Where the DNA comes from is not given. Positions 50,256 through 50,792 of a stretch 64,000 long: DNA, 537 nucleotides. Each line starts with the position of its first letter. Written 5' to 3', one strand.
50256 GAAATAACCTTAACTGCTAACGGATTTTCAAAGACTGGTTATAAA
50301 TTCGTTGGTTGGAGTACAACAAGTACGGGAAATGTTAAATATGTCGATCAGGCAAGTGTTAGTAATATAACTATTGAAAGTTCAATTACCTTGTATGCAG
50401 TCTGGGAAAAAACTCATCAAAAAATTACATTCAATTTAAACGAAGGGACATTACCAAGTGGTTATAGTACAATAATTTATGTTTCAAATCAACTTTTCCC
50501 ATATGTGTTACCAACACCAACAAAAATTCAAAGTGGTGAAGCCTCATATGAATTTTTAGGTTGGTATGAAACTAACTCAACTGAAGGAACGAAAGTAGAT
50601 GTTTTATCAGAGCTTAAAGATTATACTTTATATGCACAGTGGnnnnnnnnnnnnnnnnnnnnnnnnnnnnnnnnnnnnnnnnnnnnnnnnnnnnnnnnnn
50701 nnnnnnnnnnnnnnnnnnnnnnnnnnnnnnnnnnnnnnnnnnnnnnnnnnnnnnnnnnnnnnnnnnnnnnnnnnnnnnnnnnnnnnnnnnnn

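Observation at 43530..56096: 4188-aa lipoprotein: 33 canonical and 5 degenerate Listeria-Bacteroides-type repeats plus five ~270-aa modules of unclear function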

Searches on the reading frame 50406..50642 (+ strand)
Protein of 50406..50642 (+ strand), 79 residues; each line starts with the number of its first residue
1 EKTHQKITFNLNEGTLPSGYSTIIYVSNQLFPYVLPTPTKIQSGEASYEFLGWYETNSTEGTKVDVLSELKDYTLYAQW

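Call 11: search_protein_families(library=ncbifam, proteins=[window:50406-50642:+], max_evalue=1)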
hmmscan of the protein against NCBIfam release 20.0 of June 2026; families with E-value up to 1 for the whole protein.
window:50406-50642:+ (79 aa): 1 family
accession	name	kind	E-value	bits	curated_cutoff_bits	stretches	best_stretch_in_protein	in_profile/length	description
TIGR02543.1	List_Bact_rpt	repeat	0.00064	20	20.95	1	48-79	6-40/44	TIGR02543 family repeat protein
